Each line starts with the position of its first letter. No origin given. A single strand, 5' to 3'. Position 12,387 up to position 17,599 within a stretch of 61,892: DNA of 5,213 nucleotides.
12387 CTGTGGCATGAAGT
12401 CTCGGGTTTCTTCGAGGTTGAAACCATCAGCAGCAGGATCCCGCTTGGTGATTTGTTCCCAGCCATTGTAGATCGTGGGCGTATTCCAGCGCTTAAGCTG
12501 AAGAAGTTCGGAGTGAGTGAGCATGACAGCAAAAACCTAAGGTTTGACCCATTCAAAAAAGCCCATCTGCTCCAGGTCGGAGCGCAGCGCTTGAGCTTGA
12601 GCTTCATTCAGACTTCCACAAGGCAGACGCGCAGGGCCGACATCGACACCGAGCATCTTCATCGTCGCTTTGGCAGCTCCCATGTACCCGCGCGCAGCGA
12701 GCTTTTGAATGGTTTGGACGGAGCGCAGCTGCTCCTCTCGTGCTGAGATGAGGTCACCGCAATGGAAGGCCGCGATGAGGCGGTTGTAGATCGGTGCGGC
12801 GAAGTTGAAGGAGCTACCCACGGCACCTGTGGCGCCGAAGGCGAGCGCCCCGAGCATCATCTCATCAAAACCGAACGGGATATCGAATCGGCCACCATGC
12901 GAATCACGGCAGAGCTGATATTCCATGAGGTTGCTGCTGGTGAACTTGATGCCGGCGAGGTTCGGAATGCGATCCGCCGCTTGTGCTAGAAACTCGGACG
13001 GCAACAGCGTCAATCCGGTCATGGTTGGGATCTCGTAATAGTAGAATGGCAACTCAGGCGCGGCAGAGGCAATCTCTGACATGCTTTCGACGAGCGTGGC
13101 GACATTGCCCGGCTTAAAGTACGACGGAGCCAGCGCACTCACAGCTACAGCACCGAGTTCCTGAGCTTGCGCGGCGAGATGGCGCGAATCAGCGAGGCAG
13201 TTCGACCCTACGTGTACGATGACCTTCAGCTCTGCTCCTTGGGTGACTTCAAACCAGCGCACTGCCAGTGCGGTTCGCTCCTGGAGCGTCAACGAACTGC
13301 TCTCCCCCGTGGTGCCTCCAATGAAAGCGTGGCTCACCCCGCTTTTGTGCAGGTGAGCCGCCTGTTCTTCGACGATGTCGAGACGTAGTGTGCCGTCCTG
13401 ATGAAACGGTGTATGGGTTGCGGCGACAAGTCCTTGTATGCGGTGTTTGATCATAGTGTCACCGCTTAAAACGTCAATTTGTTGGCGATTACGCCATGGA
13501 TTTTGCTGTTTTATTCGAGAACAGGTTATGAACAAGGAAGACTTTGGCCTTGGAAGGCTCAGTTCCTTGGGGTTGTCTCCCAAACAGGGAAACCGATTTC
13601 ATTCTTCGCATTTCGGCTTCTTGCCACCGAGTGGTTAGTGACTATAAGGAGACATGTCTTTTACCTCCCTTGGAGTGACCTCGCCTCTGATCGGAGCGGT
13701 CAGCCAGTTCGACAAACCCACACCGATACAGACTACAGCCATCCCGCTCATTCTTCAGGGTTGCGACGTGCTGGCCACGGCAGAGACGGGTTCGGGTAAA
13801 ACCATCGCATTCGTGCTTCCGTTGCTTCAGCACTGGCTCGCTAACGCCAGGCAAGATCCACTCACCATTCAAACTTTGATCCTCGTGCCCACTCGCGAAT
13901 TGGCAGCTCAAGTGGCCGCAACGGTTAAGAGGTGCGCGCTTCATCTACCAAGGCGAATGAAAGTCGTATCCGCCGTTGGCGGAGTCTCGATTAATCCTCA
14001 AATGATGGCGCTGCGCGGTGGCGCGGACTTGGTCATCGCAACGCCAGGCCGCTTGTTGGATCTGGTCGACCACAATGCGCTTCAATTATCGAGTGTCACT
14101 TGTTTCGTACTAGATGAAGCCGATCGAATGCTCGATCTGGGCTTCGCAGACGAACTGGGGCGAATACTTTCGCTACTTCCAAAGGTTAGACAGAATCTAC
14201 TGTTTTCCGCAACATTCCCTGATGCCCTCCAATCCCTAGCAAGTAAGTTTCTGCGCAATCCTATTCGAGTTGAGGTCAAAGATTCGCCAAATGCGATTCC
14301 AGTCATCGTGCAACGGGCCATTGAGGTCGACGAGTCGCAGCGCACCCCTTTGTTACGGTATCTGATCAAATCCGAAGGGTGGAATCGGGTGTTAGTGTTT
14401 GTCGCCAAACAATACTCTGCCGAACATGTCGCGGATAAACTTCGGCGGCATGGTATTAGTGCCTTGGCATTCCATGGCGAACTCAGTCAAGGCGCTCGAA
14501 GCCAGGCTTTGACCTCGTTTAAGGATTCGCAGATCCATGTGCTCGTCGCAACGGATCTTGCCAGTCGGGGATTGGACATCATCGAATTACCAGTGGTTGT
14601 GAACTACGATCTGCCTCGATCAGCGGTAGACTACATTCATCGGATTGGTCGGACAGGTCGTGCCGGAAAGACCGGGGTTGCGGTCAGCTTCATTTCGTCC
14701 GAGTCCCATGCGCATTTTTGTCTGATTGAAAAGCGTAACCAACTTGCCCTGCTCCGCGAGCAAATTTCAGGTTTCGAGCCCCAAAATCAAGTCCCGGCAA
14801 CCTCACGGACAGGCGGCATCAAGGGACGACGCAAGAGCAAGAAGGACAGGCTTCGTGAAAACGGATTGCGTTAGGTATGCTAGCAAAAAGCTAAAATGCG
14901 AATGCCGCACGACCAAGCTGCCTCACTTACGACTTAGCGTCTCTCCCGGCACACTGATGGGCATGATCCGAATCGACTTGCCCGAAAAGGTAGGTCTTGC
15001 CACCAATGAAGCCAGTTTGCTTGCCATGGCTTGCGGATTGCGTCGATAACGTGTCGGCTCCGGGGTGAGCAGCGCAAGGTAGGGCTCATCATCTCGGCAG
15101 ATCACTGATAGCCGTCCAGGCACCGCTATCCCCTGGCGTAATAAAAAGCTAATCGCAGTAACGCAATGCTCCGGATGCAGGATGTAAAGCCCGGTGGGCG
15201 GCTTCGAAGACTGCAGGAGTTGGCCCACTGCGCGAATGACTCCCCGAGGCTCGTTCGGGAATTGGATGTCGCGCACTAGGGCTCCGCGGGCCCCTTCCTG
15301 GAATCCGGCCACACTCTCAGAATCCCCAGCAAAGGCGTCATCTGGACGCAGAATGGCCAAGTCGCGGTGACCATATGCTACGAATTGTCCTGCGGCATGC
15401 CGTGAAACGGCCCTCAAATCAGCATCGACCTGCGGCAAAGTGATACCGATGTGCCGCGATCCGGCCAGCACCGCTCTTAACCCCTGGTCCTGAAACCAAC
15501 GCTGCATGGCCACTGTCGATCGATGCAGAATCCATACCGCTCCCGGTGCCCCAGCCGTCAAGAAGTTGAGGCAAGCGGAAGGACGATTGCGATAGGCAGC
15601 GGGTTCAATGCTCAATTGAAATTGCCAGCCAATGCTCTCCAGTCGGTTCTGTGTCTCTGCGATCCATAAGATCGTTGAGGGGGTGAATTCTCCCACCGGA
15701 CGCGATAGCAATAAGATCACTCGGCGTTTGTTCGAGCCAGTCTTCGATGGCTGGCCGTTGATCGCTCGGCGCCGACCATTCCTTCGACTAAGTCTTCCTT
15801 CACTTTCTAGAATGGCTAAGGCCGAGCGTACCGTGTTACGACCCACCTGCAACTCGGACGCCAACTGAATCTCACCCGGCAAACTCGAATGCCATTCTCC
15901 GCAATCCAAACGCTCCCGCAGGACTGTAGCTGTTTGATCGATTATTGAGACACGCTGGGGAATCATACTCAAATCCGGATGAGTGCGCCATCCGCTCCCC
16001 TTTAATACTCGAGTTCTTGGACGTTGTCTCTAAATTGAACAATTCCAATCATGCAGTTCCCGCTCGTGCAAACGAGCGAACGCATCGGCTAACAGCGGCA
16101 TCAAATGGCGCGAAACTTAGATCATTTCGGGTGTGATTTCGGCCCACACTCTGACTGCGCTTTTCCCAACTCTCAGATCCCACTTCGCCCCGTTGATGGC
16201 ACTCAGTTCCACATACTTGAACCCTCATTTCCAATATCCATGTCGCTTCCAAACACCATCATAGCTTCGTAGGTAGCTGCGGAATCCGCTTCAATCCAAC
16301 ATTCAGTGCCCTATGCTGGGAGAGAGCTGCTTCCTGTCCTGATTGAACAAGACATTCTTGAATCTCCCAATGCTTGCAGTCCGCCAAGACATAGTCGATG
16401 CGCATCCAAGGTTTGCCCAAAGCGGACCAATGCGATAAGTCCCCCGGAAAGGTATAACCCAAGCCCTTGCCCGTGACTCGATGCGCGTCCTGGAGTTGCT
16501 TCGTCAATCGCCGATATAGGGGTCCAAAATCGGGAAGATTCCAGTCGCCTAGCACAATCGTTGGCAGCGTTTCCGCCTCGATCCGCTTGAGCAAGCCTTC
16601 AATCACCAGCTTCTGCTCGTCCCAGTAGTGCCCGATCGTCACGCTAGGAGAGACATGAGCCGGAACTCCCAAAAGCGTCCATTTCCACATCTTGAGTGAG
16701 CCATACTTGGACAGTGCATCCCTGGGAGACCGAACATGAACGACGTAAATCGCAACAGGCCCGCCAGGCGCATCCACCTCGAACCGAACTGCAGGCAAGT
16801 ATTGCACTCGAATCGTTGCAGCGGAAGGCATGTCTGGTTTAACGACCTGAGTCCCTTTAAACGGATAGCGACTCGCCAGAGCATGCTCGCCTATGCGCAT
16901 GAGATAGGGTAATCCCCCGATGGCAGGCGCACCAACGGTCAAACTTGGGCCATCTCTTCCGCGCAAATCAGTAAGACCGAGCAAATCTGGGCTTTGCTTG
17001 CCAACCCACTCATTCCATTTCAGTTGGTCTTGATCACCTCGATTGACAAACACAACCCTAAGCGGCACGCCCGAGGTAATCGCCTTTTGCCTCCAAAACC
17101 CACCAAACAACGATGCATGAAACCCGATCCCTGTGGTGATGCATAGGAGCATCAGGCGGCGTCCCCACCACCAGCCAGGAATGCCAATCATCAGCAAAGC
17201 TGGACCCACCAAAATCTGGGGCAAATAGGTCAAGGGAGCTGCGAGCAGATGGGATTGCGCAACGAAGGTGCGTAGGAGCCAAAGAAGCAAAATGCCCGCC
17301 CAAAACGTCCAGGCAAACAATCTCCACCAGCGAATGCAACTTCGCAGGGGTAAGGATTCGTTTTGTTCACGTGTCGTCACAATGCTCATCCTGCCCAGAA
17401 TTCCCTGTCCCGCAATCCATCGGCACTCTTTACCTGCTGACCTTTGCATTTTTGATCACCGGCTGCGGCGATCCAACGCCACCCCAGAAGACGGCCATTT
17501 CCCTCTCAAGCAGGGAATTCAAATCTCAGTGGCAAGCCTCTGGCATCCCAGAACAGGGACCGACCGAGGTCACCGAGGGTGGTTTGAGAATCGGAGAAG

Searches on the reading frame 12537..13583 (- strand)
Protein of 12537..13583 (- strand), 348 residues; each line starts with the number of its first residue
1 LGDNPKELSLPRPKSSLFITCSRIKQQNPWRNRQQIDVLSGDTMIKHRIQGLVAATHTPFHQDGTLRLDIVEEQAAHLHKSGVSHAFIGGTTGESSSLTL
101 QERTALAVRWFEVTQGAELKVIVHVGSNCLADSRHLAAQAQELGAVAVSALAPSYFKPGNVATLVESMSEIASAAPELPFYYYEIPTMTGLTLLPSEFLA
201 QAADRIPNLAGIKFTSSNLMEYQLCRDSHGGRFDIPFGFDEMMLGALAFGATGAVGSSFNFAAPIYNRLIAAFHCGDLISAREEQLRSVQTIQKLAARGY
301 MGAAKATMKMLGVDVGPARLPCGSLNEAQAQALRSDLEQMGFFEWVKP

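Call 7: search_protein_families(library=pfam, proteins=[window:12537-13583:-], max_evalue=0.01)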
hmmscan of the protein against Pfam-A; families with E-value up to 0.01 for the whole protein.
window:12537-13583:- (348 aa): 1 family
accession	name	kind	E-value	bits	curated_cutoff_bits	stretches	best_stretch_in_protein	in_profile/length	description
PF00701.28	DHDPS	-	6.3e-52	176.5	22.1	1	50-339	3-288/289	Dihydrodipicolinate synthetase family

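Call 19: search_protein_families(library=ncbifam, proteins=[window:12537-13583:-], max_evalue=0.001)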
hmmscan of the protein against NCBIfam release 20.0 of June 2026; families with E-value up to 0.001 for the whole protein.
window:12537-13583:- (348 aa): 7 families
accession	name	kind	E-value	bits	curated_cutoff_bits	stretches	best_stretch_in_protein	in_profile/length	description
NF003164.0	PRK04147.1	equivalog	1.3e-40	139.5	281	1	48-336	3-286/294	N-acetylneuraminate lyase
TIGR00683.1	nanA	equivalog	4.8e-35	121.3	382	1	50-333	2-281/293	N-acetylneuraminate lyase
TIGR00674.1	dapA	equivalog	4.5e-34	117.6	206.15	1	52-338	2-284/286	4-hydroxy-tetrahydrodipicolinate synthase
NF040954.1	Arch_KDGaldase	equivalog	2.9e-28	99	390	1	53-340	4-281/288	bifunctional 2-dehydro-3-deoxy-phosphogluconate/2-dehydro-3-deoxy-6-phosphogalactonate aldolase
TIGR02313.1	HpaI-NOT-DapA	exception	1e-24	86.9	396.7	1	50-343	2-292/294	2,4-dihydroxyhept-2-ene-1,7-dioic acid aldolase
NF002958.0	PRK03620.1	subfamily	7.6e-19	67.6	278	1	46-338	8-297/307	5-dehydro-4-deoxyglucarate dehydratase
TIGR03249.1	KdgD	equivalog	1.4e-15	57.2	373.95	1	45-338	5-296/299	5-dehydro-4-deoxyglucarate dehydratase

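Call 94: search_solved_structures(query=window:12537-13454:-, max_evalue=1e-10)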
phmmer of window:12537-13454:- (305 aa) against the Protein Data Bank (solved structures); distinct sequences matched with E-value up to 1e-10: 125 (the best 60 are shown).
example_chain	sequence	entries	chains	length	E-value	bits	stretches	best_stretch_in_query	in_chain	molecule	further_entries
5afd_A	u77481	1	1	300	1.4e-65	224.8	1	5-288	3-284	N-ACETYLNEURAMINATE LYASE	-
6h4e_A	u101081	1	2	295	1.2e-63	218.4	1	5-290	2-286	Putative N-acetylneuraminate lyase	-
6arh_A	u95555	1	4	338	1.9e-56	194.8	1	3-300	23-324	N-acetylneuraminate lyase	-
5ud6_A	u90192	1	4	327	3.7e-31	111.8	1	3-295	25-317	Dihydrodipicolinate synthase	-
6rab_A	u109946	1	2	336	1.8e-30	109.6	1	5-288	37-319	Putative N-acetylneuraminate lyase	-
5ktl_A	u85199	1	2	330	4.9e-30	108.2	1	10-294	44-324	4-hydroxy-tetrahydrodipicolinate synthase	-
6rb7_A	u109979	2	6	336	1.2e-29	106.8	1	5-288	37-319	Putative N-acetylneuraminate lyase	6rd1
3lci_A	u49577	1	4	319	3e-28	102.3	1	4-295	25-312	N-acetylneuraminate lyase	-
3lbc_A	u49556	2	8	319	7.6e-28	101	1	4-295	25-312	N-acetylneuraminate lyase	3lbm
3lcf_A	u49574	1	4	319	7.6e-28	101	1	4-295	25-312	N-acetylneuraminate lyase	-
3lcg_A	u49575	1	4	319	7.6e-28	101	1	4-295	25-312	N-acetylneuraminate lyase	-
3lcw_A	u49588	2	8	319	8.4e-28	100.8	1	4-292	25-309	N-acetylneuraminate lyase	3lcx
3lcl_A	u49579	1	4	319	8.8e-28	100.7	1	4-295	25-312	N-acetylneuraminate lyase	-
2wo5_A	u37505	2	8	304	9.5e-28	100.6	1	5-295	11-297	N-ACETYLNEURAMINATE LYASE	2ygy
2wnn_A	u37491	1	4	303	9.7e-28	100.6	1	5-295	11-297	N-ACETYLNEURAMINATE LYASE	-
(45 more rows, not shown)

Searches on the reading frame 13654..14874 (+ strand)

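Call 7: search_protein_families(library=pfam, proteins=[window:13654-14874:+], max_evalue=0.01)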
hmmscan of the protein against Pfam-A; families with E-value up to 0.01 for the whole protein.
window:13654-14874:+ (406 aa): 3 families
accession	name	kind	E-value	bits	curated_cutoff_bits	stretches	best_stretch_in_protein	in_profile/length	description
PF00270.35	DEAD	-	6.1e-46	156.7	26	1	23-193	1-165/167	DEAD/DEAH box helicase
PF00271.37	Helicase_C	-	3.8e-28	98.4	23.5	1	233-338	5-110/110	Helicase conserved C-terminal domain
PF04851.21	ResIII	-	8.7e-07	29.4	22.5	1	38-188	25-162/164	Type III restriction enzyme, res subunit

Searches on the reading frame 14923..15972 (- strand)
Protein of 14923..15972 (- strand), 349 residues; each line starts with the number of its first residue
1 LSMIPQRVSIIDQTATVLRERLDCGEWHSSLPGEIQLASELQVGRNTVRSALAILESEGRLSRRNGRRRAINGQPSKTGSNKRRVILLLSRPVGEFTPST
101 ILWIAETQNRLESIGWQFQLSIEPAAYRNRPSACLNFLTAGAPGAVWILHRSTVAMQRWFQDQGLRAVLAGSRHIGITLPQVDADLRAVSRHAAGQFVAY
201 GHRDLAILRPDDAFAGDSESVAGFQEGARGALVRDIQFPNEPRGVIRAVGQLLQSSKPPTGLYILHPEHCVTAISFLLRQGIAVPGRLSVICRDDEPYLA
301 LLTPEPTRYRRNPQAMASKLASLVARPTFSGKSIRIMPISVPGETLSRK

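Call 7: search_protein_families(library=pfam, proteins=[window:14923-15972:-], max_evalue=0.01)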
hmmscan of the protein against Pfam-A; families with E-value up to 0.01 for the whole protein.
window:14923-15972:- (349 aa): 2 families
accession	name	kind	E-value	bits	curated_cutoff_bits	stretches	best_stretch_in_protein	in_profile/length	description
PF13377.12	Peripla_BP_3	-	3.2e-13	50.5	26.5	1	196-326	3-143/167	Periplasmic binding protein-like domain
PF00392.27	GntR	-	1.3e-09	38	27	1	18-67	9-60/64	Bacterial regulatory proteins, gntR family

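Call 19: search_protein_families(library=ncbifam, proteins=[window:14923-15972:-], max_evalue=0.001)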
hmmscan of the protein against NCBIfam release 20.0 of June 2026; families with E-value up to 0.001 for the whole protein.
window:14923-15972:- (349 aa): 12 families
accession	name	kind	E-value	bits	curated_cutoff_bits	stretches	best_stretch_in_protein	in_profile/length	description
TIGR02325.1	C_P_lyase_phnF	equivalog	4.1e-08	33.1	156.8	1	10-72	9-73/238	phosphonate metabolism transcriptional regulator PhnF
TIGR02018.2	his_ut_repres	equivalog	3.2e-06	26.7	220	1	18-67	8-59/226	histidine utilization transcriptional repressor HutC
NF007741.0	PRK10421.1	equivalog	5.6e-06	25.9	311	1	13-69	11-69/262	transcriptional regulator LldR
NF052281.1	rhizopine_MocR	equivalog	1.1e-05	24.3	650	1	28-82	39-93/479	rhizopine catabolism transcriptional regulator MocR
NF047341.1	lactose_RbsR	equivalog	7e-05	22.3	382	1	181-324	158-302/331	ribose utilization transcriptional repressor RbsR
TIGR01481.1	ccpA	equivalog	9.4e-05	22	442.35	1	144-301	119-280/330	catabolite control protein A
TIGR03337.1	phnR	equivalog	0.00014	21.6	296.75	1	29-72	23-66/231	phosphonate utilization transcriptional regulator PhnR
TIGR02404.1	trehalos_R_Bsub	equivalog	0.00014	21.6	211.95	1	29-67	22-60/233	trehalose operon repressor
NF052290.2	MocR_like_YczR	exception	0.00016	20.6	487.4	1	28-77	40-89/458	MocR-like transcription factor YczR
NF007486.0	PRK10079.1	equivalog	0.00021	21.1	363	1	10-66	17-70/241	phosphonate metabolism transcriptional regulator PhnF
NF052282.1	PLP_TF_PdxR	equivalog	0.00024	20.3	320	1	28-79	22-73/448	MocR-like pyridoxine biosynthesis transcription factor PdxR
NF003011.0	PRK03837.1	subfamily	0.00059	19.5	260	1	29-71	35-77/241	transcriptional regulator NanR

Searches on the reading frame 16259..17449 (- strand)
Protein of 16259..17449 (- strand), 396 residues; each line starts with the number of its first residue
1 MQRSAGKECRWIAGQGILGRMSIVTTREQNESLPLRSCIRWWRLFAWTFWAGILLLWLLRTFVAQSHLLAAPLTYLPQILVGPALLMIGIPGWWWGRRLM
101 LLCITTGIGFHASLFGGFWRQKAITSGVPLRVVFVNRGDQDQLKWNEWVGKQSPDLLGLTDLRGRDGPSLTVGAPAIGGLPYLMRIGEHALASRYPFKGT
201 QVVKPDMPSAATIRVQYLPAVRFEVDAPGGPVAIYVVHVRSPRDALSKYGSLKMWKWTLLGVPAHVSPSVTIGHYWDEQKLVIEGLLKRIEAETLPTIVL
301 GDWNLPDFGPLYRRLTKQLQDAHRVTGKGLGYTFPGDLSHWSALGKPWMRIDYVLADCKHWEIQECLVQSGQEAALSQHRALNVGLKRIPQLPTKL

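Call 36: search_protein_families(library=pfam, proteins=[window:16259-17449:-], max_evalue=0.0001)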
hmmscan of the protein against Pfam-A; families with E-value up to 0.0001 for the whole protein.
window:16259-17449:- (396 aa): 1 family
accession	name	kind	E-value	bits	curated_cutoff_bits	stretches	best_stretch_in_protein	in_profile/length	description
PF03372.29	Exo_endo_phos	-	9.2e-10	39.1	24.5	1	147-357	24-203/225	Endonuclease/Exonuclease/phosphatase family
